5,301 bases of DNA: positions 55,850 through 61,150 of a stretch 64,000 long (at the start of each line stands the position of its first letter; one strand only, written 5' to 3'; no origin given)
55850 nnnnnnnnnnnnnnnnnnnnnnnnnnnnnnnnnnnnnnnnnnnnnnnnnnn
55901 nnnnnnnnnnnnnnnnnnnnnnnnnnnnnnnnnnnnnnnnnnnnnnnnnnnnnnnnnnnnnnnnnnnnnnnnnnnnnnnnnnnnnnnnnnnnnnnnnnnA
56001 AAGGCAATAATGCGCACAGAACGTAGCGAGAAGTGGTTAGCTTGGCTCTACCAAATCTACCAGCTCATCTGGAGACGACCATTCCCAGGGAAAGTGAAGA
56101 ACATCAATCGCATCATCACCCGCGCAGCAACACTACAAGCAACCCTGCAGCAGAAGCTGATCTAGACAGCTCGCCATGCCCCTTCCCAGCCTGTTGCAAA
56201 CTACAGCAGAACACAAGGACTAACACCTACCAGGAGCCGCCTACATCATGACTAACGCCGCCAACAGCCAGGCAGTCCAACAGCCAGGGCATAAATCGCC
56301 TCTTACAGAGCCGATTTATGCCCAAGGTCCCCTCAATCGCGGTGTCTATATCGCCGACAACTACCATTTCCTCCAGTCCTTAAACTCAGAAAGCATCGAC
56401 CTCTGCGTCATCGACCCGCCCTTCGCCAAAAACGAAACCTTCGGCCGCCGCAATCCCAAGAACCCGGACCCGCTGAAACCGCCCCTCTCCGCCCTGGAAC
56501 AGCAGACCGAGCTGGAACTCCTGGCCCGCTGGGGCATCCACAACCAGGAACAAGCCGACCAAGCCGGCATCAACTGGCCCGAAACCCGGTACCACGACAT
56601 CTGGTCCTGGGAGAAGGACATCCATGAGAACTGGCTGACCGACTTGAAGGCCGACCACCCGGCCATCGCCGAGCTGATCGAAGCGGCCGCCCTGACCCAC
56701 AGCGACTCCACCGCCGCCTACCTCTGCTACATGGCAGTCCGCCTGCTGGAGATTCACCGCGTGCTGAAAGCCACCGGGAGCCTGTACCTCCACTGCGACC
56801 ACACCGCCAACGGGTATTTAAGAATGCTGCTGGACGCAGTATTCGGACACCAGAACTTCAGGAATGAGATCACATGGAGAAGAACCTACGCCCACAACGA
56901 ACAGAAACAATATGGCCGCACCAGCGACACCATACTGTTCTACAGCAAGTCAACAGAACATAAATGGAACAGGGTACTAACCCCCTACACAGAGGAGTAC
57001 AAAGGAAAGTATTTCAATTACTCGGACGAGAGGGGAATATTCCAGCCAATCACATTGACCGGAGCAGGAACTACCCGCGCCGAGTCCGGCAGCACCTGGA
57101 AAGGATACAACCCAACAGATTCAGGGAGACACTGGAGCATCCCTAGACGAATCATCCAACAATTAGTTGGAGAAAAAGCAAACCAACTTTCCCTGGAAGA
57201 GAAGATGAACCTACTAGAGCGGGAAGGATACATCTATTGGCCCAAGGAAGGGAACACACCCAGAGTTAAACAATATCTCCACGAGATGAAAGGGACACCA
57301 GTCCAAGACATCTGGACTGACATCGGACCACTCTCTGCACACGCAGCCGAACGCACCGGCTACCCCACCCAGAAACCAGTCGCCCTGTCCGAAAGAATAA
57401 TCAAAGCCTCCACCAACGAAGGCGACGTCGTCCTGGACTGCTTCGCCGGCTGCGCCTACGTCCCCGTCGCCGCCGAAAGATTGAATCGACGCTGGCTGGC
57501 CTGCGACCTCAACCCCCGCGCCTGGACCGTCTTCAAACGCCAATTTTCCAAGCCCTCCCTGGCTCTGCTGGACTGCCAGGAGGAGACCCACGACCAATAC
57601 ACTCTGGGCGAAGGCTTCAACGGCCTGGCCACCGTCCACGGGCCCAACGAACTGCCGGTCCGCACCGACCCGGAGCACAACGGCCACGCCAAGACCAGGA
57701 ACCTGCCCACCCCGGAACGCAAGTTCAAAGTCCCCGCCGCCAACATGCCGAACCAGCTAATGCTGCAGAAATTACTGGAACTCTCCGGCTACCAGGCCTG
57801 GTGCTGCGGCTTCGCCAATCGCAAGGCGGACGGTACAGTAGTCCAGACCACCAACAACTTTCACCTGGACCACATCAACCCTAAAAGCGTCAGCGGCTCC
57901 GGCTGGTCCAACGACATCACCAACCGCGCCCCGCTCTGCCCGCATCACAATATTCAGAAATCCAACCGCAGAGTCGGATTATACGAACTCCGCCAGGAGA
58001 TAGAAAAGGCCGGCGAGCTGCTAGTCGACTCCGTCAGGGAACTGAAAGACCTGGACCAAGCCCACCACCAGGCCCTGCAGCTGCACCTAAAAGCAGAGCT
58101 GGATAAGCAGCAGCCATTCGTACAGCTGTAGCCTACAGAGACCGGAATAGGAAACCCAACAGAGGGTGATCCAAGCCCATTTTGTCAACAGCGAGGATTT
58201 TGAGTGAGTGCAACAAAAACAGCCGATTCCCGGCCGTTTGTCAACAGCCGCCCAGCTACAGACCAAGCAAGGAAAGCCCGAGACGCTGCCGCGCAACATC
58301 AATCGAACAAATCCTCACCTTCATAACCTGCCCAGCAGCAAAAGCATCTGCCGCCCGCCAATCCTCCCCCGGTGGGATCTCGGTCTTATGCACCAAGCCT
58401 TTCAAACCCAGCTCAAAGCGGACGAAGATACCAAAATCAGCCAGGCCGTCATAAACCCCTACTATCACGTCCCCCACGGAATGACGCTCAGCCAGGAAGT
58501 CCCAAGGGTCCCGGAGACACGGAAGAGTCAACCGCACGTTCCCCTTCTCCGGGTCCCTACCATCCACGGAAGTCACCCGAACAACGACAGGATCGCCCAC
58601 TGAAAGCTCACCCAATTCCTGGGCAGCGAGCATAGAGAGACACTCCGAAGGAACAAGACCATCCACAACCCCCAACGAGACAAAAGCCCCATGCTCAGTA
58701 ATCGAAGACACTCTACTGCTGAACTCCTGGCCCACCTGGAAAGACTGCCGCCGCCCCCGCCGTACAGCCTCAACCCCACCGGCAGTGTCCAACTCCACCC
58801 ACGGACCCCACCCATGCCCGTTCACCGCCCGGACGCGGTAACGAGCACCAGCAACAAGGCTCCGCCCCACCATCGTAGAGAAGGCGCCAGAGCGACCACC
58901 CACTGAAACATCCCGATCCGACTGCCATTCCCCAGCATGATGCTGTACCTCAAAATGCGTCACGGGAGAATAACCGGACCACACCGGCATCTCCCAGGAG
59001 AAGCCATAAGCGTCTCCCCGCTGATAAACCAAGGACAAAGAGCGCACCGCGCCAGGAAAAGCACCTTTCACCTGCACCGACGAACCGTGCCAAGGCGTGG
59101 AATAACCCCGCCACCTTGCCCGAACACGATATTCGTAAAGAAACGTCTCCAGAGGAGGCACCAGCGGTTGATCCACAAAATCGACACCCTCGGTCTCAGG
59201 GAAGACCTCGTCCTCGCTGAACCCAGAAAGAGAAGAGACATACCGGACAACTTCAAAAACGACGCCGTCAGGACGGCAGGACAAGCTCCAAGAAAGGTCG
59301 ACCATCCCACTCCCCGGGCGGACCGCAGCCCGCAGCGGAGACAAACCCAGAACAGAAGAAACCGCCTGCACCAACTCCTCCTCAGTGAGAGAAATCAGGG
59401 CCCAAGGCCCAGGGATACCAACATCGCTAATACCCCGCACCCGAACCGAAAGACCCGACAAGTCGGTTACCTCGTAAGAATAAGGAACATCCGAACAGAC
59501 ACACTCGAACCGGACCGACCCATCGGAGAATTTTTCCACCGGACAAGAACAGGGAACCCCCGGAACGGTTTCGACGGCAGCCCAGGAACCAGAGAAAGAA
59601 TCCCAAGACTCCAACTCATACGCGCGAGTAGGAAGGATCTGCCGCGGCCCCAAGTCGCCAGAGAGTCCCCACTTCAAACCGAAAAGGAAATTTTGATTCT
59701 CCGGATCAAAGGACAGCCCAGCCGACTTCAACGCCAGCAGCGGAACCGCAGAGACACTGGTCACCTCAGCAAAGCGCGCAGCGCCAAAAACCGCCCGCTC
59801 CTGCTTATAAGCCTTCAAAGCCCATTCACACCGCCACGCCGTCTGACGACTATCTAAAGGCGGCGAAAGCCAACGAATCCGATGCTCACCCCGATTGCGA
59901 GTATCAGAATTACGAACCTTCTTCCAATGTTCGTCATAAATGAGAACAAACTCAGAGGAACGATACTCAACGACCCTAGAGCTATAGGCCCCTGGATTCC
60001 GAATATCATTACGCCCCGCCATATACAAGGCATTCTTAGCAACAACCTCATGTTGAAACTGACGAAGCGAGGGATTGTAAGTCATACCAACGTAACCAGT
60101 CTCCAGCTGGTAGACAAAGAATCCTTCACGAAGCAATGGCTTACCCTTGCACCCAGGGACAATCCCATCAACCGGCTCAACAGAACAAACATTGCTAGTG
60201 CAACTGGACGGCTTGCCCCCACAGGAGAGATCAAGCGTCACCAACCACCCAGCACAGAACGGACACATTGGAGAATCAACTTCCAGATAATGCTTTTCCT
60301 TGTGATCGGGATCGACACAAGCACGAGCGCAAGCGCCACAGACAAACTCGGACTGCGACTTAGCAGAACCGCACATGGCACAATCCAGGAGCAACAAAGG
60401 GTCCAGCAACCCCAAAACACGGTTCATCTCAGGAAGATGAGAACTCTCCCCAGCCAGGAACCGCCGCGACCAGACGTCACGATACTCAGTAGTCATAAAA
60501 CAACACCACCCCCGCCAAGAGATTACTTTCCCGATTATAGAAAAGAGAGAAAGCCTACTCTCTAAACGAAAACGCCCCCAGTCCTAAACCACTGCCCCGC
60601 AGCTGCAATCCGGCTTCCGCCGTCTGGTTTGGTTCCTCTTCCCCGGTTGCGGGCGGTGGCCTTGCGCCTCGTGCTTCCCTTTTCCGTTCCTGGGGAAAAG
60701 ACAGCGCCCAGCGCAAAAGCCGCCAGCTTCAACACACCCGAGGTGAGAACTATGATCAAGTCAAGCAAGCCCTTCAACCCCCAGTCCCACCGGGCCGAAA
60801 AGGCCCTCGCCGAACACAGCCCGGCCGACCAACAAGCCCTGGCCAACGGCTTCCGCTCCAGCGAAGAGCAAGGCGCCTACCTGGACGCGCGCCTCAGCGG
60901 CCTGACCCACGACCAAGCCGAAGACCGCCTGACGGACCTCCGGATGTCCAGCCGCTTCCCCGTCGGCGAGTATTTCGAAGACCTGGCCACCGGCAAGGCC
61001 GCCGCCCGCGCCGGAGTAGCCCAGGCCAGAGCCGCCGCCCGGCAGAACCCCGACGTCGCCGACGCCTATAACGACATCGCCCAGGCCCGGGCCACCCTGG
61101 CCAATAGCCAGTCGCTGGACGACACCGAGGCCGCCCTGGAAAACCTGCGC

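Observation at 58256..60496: Minus-strand 746-aa protein combining zinc ribbon, GIY-YIG nuclease, FN3-like repeats and two S1 domains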

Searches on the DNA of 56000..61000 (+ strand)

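Call 8: search_dna_similar(query=window:56000-61000:+, collection=phages, mode=near)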
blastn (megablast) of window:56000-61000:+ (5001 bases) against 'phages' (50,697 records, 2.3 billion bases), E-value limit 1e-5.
No match.
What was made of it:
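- Tried and rejected: There is no DNA match in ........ (call 8).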

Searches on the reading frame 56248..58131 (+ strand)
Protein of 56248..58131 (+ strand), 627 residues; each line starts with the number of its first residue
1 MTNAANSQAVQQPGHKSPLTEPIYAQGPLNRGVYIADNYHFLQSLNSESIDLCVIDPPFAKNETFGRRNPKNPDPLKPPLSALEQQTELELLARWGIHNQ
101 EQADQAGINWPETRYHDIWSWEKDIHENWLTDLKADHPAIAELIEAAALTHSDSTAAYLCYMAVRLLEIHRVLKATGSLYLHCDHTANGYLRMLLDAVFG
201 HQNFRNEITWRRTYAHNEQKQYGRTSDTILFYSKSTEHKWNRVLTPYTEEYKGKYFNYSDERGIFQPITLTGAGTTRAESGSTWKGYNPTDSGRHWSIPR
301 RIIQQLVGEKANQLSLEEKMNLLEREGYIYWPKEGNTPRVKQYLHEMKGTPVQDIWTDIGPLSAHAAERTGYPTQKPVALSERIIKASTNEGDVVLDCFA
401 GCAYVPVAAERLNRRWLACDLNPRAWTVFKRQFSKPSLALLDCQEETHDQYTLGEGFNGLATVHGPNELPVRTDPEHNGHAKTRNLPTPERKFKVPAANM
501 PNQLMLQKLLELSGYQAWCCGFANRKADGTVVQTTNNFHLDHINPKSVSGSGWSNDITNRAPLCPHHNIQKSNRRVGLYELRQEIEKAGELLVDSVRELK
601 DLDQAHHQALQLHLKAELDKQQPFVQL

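Call 3: search_protein_families(library=pfam, proteins=[window:56248-58131:+], max_evalue=1)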
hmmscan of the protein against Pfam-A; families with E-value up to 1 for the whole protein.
window:56248-58131:+ (627 aa): 7 families
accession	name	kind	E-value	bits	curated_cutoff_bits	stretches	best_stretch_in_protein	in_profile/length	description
PF01555.25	N6_N4_Mtase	-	1.3e-36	127.1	26.7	1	50-427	1-217/221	DNA methylase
PF02475.24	TRM5-TYW2_MTfase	-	0.00089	19.7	28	1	385-431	30-78/164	TRM5/TYW2 methyltransferase domain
PF01844.29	HNH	-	0.0016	18.9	21.4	1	534-574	11-47/47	HNH endonuclease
PF03602.21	Cons_hypoth95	-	0.0026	17.9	24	0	33-64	95-128/182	Conserved hypothetical protein 95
PF13395.12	HNH_4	-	0.019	15.3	22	1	534-574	15-51/54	HNH endonuclease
PF07394.17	DUF1501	-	0.053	13.1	27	1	498-622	105-227/390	Protein of unknown function (DUF1501)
PF22132.1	TilS-like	-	0.22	11.5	30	0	294-329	15-49/66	TilS-like substrate binding domain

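Call 4: search_protein_families(library=phrogs, proteins=[window:56248-58131:+], max_evalue=0.1)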
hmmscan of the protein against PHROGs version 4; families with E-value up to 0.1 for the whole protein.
window:56248-58131:+ (627 aa): 17 families
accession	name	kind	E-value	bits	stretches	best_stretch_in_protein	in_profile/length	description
phrog_67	-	other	5.6e-44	152.3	1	34-446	127-356/743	DNA methyltransferase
phrog_498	-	other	1.8e-14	54.2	1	340-433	331-420/633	DNA methyltransferase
phrog_3008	-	other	8.3e-14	52.4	1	370-436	148-214/244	DNA methyltransferase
phrog_18293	-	other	1.2e-09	39.2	1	368-427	42-101/119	methyltransferase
phrog_6025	-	other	2.1e-08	35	2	33-63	14-44/192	DNA methyltransferase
phrog_23085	-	unknown function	1.4e-06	29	1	369-428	41-100/138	-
phrog_1271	-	DNA, RNA and nucleotide metabolism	3.2e-06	27.8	1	507-590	259-334/361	HNH endonuclease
phrog_1035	-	DNA, RNA and nucleotide metabolism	1.5e-05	26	1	505-594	150-231/271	endonuclease VII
phrog_6952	-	other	2.2e-05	25.4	1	350-423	96-165/181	DNA methyltransferase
phrog_16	-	DNA, RNA and nucleotide metabolism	0.00017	20.9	1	378-426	854-902/986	DNA helicase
phrog_10183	-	other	0.00023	20.5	1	379-437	103-161/889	DNA methyltransferase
phrog_589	-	DNA, RNA and nucleotide metabolism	0.0024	18.7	1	529-574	103-141/179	HNH endonuclease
phrog_144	-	DNA, RNA and nucleotide metabolism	0.0073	17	1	529-601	94-158/175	HNH endonuclease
phrog_23148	-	unknown function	0.0085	17.1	1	371-420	84-133/165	-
phrog_2214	-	DNA, RNA and nucleotide metabolism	0.018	15.2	1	519-581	198-246/429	HNH endonuclease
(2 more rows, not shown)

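Call 37: search_protein_families(library=ncbifam, proteins=[window:56248-58131:+], max_evalue=1)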
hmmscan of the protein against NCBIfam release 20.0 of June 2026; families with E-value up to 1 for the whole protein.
window:56248-58131:+ (627 aa): 5 families
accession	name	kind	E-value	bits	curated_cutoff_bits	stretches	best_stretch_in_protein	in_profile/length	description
NF008572.0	PRK11524.1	equivalog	5e-18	65.2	292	3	369-422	192-245/294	adenine-specific DNA-methyltransferase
NF050803.1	DnaMtaseCcrMCaul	equivalog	1.4e-13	50.5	830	1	369-425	183-239/350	adenine-specific DNA-methyltransferase CcrM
NF010253.0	PRK13699.1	subfamily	2.8e-06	27.2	244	1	369-421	141-193/226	DNA methyltransferase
NF047730.1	tRNAMtaseTrm5b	equivalog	0.022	13.9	600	1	385-427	175-217/330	tRNA (guanine(37)-N1)-methyltransferase Trm5b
NF047732.1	tRNAMtaseTrm5bMeth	equivalog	0.14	11.1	500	1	385-432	192-238/337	tRNA (guanine(37)-N1)-methyltransferase Trm5b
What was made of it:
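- S1 pair (calls 3, 37).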

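Call 38: search_protein_families(library=padloc, proteins=[window:56248-58131:+], max_evalue=0.1)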
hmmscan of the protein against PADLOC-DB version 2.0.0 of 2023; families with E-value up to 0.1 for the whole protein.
window:56248-58131:+ (627 aa): 59 families (the best 25 are shown)
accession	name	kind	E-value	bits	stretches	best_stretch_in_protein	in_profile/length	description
PDLC03354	MTase_II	-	1.1e-56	190.7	1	155-440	126-389/425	Type II methyltransferase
PDLC03339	MTase_II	-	4.1e-52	175.3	3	157-249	59-151/399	Type II methyltransferase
PDLC03300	MTase_II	-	7.2e-42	141.5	2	350-435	195-278/302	Type II methyltransferase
PDLC03644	MTase_III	-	3.3e-35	119.8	1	155-427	106-387/542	Type III methyltransferase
PDLC03371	MTase_II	-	2.5e-31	107.2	2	341-428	160-247/260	Type II methyltransferase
PDLC03636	MTase_III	-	7.7e-31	105.5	1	157-427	95-399/575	Type III methyltransferase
PDLC03638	MTase_III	-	5.8e-28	95.7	1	156-429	429-673/816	Type III methyltransferase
PDLC03299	MTase_II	-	9.7e-27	92.2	3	362-423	186-247/296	Type II methyltransferase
PDLC03633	MTase_III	-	1.8e-25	87.7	2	149-253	142-249/616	Type III methyltransferase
PDLC03641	MTase_III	-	1.5e-24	84.6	1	150-414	176-433/657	Type III methyltransferase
PDLC03635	MTase_III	-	9.7e-24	82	1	155-417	265-556/708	Type III methyltransferase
PDLC03634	MTase_III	-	3.5e-21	73.8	1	149-413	168-430/621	Type III methyltransferase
PDLC03265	MTase_II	-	2.3e-20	71.3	3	356-427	251-322/333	Type II methyltransferase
PDLC03238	MTase_II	-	2.1e-19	67.9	2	346-423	279-355/428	Type II methyltransferase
PDLC03320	MTase_II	-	1.1e-17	62.1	1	352-433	194-274/289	Type II methyltransferase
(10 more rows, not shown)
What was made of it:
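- Checked: The convergent MTase+HNH gene at 56248..58131(+) is real (calls 3, 38).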

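Call 51: find_encoding_contigs(protein=window:56248-58131:+, flank=10000, max_places=3)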
Protein window:56248-58131:+ (627 aa): no gene with exactly this product is on record in the collection.
